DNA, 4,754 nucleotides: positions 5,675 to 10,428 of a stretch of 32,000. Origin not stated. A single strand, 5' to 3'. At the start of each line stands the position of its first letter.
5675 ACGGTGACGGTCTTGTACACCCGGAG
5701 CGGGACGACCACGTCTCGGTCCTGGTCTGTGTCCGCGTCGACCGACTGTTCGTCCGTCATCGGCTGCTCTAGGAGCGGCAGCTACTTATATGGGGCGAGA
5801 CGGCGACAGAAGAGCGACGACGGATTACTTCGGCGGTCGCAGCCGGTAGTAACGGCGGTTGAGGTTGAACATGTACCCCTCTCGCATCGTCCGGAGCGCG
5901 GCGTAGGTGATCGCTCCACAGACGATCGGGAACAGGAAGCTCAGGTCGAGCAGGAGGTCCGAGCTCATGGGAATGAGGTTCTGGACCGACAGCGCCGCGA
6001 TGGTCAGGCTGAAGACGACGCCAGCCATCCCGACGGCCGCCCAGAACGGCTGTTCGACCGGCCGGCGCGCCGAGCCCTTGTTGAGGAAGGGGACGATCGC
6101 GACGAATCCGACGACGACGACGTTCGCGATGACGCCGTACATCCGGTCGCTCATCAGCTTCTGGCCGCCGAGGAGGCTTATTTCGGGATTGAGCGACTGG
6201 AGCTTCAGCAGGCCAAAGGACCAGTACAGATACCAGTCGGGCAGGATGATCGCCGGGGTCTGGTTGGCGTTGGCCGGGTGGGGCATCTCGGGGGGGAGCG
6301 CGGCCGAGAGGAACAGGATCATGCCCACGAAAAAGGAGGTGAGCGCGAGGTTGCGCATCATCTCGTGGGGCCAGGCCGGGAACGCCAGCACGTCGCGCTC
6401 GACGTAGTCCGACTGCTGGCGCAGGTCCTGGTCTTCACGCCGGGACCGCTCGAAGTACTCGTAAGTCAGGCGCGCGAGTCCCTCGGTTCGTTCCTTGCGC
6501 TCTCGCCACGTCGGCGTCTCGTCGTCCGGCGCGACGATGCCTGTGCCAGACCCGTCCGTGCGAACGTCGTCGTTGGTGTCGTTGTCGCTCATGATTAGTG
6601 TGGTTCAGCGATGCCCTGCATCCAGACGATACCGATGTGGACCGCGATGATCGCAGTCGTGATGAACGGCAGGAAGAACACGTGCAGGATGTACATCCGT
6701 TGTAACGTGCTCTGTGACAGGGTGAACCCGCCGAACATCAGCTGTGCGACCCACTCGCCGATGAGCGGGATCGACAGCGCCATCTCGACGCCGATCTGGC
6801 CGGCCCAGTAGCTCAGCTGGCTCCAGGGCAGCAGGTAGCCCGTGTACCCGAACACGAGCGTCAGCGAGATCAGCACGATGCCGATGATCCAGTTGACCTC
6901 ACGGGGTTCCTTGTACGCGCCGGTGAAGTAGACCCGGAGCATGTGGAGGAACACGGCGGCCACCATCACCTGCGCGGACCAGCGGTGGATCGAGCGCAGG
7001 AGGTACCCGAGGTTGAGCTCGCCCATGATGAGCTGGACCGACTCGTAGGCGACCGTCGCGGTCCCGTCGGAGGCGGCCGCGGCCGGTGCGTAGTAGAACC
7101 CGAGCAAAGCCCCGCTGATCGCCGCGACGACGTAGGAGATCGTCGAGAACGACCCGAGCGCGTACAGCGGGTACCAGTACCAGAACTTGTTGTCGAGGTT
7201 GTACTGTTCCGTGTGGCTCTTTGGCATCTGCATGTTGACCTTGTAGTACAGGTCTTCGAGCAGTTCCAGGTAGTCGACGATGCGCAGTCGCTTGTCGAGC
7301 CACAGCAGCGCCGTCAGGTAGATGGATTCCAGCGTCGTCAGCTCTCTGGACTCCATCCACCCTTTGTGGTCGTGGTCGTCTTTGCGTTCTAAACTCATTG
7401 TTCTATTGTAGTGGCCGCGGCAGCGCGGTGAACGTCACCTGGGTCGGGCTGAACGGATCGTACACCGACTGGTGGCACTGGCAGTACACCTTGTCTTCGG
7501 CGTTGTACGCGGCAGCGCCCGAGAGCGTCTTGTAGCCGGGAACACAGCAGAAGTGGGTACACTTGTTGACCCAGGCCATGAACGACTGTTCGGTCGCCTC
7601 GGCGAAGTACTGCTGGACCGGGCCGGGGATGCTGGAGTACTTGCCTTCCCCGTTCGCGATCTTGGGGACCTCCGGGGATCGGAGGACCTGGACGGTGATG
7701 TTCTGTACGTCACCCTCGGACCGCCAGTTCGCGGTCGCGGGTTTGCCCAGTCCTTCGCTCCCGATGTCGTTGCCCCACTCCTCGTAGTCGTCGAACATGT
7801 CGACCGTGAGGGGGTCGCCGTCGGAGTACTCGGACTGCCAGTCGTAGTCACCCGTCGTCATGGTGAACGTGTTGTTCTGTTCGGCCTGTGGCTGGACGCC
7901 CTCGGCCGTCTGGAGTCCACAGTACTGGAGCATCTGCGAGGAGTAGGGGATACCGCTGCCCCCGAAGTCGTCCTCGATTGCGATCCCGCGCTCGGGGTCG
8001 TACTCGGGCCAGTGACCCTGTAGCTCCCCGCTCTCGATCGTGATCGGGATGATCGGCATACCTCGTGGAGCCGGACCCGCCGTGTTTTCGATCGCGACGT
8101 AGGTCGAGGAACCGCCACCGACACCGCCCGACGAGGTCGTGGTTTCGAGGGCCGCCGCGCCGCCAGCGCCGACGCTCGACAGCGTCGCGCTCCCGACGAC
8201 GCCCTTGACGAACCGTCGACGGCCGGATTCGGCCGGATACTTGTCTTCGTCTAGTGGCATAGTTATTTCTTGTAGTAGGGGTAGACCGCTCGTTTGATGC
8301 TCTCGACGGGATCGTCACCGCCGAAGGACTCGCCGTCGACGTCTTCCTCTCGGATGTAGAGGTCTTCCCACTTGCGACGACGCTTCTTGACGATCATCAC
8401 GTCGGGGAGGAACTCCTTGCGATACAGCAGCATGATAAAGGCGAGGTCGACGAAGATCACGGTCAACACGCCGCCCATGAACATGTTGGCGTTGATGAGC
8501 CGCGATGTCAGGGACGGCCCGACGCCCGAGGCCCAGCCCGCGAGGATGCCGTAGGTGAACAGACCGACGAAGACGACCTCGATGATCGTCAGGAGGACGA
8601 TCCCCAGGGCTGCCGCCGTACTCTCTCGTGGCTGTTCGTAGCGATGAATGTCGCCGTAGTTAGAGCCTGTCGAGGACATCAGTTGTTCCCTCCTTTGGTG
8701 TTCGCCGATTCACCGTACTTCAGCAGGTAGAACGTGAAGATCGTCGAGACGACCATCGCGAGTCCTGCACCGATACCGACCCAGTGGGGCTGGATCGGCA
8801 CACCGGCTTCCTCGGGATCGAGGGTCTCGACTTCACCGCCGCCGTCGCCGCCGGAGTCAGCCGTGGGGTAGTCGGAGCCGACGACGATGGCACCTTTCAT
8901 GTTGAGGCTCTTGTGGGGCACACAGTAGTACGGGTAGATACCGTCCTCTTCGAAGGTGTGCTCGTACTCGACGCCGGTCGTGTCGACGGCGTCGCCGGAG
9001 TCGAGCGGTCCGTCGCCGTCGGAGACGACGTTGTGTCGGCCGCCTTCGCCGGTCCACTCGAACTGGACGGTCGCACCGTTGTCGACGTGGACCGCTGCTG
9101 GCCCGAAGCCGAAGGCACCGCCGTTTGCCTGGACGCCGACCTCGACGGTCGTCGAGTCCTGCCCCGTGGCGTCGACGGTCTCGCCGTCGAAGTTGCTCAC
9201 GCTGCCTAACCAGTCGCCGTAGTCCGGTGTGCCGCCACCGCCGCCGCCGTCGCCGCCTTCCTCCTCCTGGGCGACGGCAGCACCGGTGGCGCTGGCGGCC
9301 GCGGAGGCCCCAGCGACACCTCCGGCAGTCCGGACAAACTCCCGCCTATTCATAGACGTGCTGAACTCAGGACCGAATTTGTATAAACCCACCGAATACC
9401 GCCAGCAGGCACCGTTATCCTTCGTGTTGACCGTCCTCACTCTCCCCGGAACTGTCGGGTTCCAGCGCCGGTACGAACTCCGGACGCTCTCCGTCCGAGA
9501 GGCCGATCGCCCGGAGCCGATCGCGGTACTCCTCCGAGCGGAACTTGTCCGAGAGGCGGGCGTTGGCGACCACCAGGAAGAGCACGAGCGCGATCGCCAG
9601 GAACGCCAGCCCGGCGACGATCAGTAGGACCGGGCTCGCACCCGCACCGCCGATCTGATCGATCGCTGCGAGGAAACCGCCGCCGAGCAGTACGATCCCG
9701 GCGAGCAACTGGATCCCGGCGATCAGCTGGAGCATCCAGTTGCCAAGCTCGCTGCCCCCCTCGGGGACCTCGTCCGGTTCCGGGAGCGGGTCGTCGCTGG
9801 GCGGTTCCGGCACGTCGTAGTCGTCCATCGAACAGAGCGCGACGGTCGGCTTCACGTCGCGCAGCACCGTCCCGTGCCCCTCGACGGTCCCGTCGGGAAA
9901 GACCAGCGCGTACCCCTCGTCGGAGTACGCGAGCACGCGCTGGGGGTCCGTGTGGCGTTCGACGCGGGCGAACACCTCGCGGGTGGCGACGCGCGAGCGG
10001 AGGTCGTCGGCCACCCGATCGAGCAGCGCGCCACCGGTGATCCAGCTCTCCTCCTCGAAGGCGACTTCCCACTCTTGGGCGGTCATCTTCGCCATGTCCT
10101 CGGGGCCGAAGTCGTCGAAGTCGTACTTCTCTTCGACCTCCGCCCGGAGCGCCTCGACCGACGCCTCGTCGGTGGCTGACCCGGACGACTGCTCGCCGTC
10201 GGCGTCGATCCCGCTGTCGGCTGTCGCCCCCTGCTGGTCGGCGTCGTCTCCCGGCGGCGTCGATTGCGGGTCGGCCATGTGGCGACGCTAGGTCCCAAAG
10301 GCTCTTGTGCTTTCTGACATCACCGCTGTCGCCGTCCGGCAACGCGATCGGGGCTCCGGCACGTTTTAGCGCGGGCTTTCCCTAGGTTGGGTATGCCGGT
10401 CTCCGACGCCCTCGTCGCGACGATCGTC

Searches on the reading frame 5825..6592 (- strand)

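Call 81: search_protein_families(library=pfam, max_evalue=0.001, proteins=[window:5825-6592:-])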
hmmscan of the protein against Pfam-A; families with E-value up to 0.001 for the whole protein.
window:5825-6592:- (255 aa): 1 family
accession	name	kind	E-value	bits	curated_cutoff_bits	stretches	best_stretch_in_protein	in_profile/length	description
PF00032.22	Cytochrom_B_C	-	6e-09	36.5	20.7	1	106-198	1-78/102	Cytochrome b(C-terminal)/b6/petD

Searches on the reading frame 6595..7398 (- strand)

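Call 81: search_protein_families(library=pfam, max_evalue=0.001, proteins=[window:6595-7398:-])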
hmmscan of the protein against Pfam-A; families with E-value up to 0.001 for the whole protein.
window:6595-7398:- (267 aa): 2 families
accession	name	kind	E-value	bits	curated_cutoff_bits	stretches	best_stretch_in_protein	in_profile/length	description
PF00033.24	Cytochrome_B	-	6.4e-46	157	27.2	1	78-258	13-185/189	Cytochrome b/b6/petB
PF13631.11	Cytochrom_B_N_2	-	6.5e-41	140.5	27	1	144-261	2-119/169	Cytochrome b(N-terminal)/b6/petB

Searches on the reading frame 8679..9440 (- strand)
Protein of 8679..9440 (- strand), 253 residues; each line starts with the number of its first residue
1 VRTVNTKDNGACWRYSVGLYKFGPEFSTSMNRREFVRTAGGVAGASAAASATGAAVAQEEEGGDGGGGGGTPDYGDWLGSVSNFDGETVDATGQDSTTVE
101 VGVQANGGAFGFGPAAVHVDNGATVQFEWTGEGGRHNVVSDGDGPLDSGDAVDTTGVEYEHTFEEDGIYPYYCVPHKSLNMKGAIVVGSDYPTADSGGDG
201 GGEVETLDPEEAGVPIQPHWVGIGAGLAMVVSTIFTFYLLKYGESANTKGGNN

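Call 81: search_protein_families(library=pfam, max_evalue=0.001, proteins=[window:8679-9440:-])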
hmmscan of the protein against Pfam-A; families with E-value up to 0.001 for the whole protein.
window:8679-9440:- (253 aa): 1 family
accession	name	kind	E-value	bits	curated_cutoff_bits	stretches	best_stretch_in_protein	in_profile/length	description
PF00127.26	Copper-bind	-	2.4e-14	54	21.2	1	100-187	2-98/99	Copper binding proteins, plastocyanin/azurin family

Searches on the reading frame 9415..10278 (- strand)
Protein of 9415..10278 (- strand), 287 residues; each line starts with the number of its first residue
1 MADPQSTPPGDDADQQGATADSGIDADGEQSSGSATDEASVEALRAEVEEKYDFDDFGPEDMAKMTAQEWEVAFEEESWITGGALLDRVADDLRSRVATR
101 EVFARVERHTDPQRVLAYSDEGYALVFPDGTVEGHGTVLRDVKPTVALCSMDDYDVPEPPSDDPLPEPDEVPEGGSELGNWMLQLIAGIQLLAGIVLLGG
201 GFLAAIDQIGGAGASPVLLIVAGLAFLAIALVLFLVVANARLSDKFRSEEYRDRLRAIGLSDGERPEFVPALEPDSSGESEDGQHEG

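Call 81: search_protein_families(library=pfam, max_evalue=0.001, proteins=[window:9415-10278:-])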
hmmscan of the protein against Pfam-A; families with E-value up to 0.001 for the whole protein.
window:9415-10278:- (287 aa): 1 family
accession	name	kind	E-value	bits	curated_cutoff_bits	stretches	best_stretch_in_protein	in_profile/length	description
PF24003.1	DUF7319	-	1.7e-94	315.5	27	1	65-272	1-203/205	Domain of unknown function (DUF7319)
